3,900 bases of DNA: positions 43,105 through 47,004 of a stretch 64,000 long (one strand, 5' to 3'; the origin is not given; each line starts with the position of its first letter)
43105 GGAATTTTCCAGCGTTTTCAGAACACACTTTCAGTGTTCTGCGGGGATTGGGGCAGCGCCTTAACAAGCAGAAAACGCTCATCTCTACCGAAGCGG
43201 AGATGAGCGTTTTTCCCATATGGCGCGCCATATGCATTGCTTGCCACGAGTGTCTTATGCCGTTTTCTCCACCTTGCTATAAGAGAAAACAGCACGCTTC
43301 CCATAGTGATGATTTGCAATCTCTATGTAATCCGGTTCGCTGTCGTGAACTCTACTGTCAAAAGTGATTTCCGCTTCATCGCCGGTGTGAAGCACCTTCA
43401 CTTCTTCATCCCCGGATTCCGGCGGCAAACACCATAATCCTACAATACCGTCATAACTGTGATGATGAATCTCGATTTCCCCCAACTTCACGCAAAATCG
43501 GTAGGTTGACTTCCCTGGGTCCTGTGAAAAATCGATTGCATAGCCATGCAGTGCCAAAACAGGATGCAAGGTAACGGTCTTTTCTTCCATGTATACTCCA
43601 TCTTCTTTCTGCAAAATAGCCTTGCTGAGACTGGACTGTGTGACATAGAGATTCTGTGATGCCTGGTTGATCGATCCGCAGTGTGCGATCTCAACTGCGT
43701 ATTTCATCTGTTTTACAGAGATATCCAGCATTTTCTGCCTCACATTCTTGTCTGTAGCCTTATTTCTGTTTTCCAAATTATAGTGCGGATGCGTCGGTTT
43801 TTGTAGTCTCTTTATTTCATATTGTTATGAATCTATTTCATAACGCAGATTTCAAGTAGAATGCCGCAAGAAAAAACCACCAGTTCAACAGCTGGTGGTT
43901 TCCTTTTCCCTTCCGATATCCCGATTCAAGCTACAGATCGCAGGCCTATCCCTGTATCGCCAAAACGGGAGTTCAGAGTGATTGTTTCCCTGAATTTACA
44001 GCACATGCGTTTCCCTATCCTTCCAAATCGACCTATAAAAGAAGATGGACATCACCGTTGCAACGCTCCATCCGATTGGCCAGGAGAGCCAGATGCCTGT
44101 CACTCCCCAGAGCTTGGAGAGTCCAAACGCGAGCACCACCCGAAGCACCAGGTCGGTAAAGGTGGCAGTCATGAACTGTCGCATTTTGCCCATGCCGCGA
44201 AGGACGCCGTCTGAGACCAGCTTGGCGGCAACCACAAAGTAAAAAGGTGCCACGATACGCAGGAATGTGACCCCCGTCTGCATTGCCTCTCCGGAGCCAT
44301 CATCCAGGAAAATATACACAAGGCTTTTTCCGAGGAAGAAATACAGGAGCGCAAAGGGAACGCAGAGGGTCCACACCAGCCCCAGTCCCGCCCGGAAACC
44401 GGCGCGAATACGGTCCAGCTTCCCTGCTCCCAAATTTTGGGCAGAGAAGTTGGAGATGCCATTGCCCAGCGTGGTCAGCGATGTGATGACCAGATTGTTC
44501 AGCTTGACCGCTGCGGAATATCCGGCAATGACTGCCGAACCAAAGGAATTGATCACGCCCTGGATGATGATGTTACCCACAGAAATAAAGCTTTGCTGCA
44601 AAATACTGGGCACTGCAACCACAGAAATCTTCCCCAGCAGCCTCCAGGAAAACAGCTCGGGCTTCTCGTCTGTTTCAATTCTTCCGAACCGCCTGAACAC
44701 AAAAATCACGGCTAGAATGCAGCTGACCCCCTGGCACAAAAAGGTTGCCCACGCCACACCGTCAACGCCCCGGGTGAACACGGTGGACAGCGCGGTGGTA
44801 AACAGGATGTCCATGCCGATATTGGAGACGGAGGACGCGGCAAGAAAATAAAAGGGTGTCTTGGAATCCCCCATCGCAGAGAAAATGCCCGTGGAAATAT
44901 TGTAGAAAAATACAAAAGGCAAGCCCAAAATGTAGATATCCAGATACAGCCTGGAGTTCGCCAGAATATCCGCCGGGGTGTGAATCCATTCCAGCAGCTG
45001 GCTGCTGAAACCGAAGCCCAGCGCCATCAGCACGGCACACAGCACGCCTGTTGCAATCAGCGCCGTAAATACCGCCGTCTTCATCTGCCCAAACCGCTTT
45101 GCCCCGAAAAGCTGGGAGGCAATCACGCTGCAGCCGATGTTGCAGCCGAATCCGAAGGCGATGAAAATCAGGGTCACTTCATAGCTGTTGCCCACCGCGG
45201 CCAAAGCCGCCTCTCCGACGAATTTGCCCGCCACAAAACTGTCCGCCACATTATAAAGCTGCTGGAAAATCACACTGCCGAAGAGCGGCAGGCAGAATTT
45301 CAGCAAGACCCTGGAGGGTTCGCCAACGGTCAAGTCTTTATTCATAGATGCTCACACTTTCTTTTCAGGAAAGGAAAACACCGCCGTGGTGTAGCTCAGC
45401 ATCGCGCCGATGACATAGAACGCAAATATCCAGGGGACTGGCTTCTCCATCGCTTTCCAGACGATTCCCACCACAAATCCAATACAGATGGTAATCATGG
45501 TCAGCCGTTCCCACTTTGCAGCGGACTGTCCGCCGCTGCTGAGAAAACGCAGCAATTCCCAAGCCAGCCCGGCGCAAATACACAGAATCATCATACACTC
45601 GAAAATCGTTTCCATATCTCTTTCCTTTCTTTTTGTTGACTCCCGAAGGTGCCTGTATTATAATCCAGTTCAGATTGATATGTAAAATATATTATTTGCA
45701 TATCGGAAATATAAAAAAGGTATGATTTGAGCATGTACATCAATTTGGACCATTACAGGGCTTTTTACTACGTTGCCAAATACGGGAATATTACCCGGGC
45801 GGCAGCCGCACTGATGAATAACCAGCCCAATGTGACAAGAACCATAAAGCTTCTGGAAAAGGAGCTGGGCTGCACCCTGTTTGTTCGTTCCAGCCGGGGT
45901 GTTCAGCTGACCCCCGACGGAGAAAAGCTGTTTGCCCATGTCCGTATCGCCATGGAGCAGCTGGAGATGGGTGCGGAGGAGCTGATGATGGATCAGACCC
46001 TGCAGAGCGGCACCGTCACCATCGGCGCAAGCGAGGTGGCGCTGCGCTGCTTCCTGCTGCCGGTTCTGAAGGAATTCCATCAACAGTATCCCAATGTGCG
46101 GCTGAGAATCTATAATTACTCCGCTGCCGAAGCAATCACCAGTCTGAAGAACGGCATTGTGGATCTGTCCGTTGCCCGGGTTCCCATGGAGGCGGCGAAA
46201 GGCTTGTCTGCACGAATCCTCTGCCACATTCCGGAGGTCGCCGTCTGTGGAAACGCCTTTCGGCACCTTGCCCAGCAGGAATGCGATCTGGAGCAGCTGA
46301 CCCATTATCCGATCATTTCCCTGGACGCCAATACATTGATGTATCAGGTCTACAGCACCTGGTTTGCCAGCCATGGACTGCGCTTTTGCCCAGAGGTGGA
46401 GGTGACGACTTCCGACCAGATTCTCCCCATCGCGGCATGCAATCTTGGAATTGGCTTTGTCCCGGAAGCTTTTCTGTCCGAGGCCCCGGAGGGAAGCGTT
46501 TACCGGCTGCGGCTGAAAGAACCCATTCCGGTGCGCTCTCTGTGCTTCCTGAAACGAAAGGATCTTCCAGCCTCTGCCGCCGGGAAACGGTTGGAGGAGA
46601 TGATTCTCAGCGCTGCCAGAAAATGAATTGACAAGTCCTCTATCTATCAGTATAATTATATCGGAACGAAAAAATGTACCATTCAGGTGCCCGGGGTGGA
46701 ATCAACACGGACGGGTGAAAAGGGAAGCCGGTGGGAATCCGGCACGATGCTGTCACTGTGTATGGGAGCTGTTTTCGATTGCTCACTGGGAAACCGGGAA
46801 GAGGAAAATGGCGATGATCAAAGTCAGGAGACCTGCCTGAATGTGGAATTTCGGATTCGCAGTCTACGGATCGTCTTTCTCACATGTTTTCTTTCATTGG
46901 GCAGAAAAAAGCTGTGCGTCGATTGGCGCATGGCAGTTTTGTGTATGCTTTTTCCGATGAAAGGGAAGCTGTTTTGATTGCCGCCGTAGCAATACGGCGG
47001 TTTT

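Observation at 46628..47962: Cobalamin riboswitch placed in front of a LysR-type transcription factor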

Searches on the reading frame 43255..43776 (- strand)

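Call 6: search_protein_families(library=pfam, proteins=[window:43255-43776:-])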
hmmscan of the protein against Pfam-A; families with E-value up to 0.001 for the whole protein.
window:43255-43776:- (173 aa): 1 family
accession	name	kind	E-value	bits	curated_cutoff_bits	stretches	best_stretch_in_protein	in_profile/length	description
PF00126.33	HTH_1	-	3.9e-07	30.4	26.6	1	22-58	2-38/60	Bacterial regulatory helix-turn-helix protein, lysR family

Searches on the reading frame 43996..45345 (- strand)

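Call 6: search_protein_families(library=pfam, proteins=[window:43996-45345:-])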
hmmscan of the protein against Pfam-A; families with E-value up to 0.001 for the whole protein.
window:43996-45345:- (449 aa): 2 families
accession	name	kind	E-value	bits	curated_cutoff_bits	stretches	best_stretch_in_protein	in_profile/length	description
PF01554.23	MatE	-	4.4e-54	183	24.9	2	20-179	1-159/161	MatE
PF03023.19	MurJ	-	3.9e-05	22.9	27.4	1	88-244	277-426/451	Lipid II flippase MurJ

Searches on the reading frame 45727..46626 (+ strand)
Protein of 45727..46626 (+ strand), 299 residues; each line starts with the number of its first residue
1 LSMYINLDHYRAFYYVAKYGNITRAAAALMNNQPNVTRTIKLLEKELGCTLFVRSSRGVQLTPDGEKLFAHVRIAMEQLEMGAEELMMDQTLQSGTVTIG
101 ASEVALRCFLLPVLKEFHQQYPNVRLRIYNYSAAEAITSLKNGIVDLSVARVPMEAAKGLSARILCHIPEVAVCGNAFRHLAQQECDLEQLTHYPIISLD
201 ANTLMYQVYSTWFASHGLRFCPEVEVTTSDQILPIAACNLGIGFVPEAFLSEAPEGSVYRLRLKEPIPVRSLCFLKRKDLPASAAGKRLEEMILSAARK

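Call 6: search_protein_families(library=pfam, proteins=[window:45727-46626:+])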
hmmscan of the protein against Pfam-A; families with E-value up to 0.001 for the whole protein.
window:45727-46626:+ (299 aa): 2 families
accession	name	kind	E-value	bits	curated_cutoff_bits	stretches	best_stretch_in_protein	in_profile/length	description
PF03466.25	LysR_substrate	-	5.9e-33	114.5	28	1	92-296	3-207/209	LysR substrate binding domain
PF00126.33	HTH_1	-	2.5e-19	69.4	26.6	1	7-66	1-60/60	Bacterial regulatory helix-turn-helix protein, lysR family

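Call 7: search_protein_families(library=ncbifam, proteins=[window:45727-46626:+])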
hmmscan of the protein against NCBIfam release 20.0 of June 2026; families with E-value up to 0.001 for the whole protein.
window:45727-46626:+ (299 aa): 55 families (the best 25 are shown)
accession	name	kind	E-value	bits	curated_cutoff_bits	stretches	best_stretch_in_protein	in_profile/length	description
TIGR03339.1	phn_lysR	subfamily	5.7e-35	120.9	341.1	1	11-277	3-265/279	aminoethylphosphonate catabolism associated LysR family transcriptional regulator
NF053705.1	TransRegGltCGpos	equivalog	1e-32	113.6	350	1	11-279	7-275/300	glutamate biosynthesis transcriptional regulator GltC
NF008416.0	PRK11242.1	equivalog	1.6e-32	113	277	1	8-296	4-290/300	transcriptional regulator CynR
TIGR02424.1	TF_pcaQ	equivalog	1.7e-32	112.5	303.8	1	5-298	3-299/300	pca operon transcription factor PcaQ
NF040786.1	LysR_Sec_metab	equivalog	1.1e-31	109.9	250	1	5-293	1-294/298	selenium metabolism-associated LysR family transcriptional regulator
NF045775.1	acetoin_reg_AlsR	exception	3.8e-30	105.4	430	1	6-253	2-250/290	acetoin biosynthesis transcriptional regulator AlsR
NF008722.0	PRK11716.1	equivalog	1e-29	103.5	246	1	6-254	2-250/293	HTH-type transcriptional activator IlvY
NF047520.1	trans_act_CidR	equivalog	2.4e-29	102.5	415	1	7-287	3-282/292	cidABC operon transcriptional activator CidR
NF007307.0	PRK09791.1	equivalog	2.7e-29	102.3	336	1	1-290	1-290/302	LysR family transcriptional regulator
TIGR03418.1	chol_sulf_TF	equivalog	4.8e-28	98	324.8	1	6-228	2-219/291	choline sulfate utilization transcriptional regulator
NF009327.0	PRK12684.1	subfamily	3.1e-25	89.1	402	1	7-247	3-245/313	CysB family HTH-type transcriptional regulator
NF008352.0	PRK11139.1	subfamily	1.3e-24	86.8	288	1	7-243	8-237/305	transcriptional regulator GcvA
NF007439.0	PRK09986.1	equivalog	6.8e-24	84.7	290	1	4-268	6-271/296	LysR family transcriptional regulator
NF047711.1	PutUtilRegPtrR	equivalog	2.4e-23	82.7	400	1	7-280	3-270/283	putrescine utilization regulator PtrR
NF040888.1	trans_reg_YafC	equivalog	4.7e-23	81.5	470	1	5-167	3-161/293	DNA-binding transcriptional regulator YafC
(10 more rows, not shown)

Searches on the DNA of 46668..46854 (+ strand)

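Call 20: build_rna_model(alignment_id=A3)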
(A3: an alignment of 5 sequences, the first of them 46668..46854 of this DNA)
Model R1 built from alignment A3 (5 sequences, 210 columns); structure: RNAalifold consensus.
model positions 187; base pairs 45; branch points 4; effective number of sequences 1.7; information 0.591 bits per position. Calibrated on 0.2 Mb of random sequence (short: E-values are rough).
structure used (alignment columns):
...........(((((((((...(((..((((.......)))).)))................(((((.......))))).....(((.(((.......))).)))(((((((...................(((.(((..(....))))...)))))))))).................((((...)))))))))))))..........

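Call 21: search_with_rna_model(model_id=R1, sources=[window, L001, L002, L003, L004, L005, L006, L007, L008, L009, L010, L011, L012, L013, L014, L015, L016, L017, L018, L019, L020, L021, L022, L023, L024, L025, L026, L027, L028, L029, L030, L031, L032, L033, L034, L035, L036, L037, L038, L039, L040, L041, L042, L043, L044, L045, L046, L047, L048, L049, L050, L051, L052, L053, L054, L055, L056, L057, L058, L059, L060, L061, L062, L063, L064, L065, L066, L067, L068, L069, L070, L071, L072, L073, L074, L075, L076, L077, L078, L079, L080], max_evalue=1)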
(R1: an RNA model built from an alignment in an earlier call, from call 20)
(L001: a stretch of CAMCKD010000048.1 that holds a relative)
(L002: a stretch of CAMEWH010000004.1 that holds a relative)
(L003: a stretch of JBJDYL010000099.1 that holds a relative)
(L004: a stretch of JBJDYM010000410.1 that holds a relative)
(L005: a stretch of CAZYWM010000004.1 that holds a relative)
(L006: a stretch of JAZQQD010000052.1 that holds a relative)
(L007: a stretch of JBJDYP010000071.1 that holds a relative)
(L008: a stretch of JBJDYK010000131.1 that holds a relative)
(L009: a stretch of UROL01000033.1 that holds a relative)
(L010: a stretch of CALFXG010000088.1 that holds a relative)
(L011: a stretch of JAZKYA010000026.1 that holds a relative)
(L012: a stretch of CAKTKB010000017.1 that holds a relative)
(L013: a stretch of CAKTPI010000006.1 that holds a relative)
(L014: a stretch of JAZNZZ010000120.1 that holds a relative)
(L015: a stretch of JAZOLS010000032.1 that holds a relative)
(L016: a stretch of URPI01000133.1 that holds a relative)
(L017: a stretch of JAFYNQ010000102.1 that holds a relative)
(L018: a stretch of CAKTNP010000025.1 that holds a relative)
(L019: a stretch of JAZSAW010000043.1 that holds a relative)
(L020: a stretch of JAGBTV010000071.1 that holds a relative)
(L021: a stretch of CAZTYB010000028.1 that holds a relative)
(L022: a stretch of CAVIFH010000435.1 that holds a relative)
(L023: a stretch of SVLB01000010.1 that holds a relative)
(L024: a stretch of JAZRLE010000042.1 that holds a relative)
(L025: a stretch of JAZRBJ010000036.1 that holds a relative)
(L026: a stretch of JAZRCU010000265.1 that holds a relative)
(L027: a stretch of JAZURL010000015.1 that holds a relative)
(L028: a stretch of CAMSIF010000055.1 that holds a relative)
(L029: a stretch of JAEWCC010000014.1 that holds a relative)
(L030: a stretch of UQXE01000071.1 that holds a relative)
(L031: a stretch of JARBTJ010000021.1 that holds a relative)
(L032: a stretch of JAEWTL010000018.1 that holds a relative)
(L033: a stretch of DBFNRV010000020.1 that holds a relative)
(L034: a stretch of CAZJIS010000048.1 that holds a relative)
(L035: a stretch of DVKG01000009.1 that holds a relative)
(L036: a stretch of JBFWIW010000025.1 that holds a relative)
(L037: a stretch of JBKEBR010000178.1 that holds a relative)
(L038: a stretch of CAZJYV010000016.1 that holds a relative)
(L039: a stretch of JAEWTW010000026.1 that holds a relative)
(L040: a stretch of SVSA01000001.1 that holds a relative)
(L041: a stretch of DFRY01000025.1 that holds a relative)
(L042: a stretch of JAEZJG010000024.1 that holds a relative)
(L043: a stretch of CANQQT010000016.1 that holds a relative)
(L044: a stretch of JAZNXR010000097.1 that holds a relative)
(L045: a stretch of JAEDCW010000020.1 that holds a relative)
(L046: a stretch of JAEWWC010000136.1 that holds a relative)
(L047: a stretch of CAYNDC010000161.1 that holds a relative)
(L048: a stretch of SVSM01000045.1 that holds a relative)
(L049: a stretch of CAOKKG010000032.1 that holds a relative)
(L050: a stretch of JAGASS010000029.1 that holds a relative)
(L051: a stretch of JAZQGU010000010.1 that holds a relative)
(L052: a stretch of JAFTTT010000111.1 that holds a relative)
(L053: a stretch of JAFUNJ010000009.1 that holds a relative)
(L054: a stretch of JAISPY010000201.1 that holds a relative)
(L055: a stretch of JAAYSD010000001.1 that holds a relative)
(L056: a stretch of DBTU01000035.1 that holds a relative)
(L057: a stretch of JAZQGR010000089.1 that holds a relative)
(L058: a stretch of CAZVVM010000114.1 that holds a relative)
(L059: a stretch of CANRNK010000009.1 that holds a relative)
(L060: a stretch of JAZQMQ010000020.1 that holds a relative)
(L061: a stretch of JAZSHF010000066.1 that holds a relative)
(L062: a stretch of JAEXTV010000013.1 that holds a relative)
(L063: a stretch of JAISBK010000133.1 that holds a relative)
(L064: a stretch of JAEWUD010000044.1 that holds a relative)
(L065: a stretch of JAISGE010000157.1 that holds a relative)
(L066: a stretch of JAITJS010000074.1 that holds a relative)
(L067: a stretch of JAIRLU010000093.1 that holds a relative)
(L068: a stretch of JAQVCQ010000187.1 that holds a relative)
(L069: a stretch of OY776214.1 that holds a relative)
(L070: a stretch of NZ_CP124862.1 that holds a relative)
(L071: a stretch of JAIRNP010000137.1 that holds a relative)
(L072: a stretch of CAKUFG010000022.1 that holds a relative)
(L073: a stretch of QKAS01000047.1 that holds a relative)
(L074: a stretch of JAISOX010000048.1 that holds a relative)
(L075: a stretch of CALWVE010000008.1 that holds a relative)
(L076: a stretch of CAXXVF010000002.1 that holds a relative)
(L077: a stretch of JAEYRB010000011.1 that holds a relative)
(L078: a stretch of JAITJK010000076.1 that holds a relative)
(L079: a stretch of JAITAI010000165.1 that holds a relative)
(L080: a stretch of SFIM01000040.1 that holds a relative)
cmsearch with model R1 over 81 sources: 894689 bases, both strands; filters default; matches with E-value up to 1: 9.
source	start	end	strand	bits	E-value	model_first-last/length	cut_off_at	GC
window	46668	46854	+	207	5.8e-60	1-187/187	no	0.52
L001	5638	5824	+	207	5.8e-60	1-187/187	no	0.52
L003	2692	2878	+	207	5.8e-60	1-187/187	no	0.52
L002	5636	5822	+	206.9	6.1e-60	1-187/187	no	0.52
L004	1576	1762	+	206.4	8.7e-60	1-187/187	no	0.53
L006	545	728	+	193.5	6.9e-56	1-187/187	no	0.56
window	53792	53998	+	142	2.4e-40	1-187/187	no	0.52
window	53474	53668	-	133.7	7.3e-38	1-187/187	no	0.51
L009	2300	2364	+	14.4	0.07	24-76/187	no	0.57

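Call 37: search_with_rna_model(model_id=R1, sources=[L082, L083, L084, L085, L086, L087, L088, L089, L090], max_evalue=1)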
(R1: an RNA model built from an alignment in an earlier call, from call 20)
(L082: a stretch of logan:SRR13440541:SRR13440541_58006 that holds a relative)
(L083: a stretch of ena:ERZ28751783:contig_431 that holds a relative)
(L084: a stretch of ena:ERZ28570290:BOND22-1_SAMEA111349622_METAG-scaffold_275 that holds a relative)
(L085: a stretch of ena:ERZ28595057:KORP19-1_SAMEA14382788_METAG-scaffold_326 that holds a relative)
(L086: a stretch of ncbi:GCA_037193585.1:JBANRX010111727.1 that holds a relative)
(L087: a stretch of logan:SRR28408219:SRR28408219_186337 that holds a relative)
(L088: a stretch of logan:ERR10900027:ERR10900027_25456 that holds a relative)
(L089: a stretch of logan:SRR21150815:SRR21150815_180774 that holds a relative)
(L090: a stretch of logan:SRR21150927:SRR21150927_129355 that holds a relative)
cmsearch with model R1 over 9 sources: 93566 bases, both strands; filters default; matches with E-value up to 1: 3.
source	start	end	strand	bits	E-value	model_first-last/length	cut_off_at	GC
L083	8687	8900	+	31.6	4.9e-08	1-187/187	no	0.51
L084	8687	8900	+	31.6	4.9e-08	1-187/187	no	0.51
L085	8687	8900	+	31.6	4.9e-08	1-187/187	no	0.51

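Call 57: search_with_rna_model(model_id=R1, sources=[L091, L092, L093, L094, L095, L096, L097, L098, L099, L100], max_evalue=1)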
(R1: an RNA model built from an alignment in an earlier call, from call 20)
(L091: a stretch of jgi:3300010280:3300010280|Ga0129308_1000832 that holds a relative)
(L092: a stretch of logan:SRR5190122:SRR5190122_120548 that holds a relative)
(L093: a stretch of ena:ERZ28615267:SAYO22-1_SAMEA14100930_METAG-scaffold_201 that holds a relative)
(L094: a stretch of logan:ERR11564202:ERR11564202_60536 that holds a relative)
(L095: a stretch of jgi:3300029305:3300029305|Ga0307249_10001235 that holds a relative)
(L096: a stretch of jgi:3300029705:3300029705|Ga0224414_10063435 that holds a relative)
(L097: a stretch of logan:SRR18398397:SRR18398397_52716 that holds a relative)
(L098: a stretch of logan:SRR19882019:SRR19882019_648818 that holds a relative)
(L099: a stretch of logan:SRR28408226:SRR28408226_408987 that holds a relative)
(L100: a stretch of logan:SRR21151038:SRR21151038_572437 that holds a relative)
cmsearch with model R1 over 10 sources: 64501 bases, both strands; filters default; matches with E-value up to 1: 3.
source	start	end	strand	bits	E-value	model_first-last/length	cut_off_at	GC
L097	27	210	+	176.1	8.7e-52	1-187/187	no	0.53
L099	1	124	+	105.2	2.2e-30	66-187/187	5'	0.53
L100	1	117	+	97.7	3.9e-28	73-187/187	5'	0.53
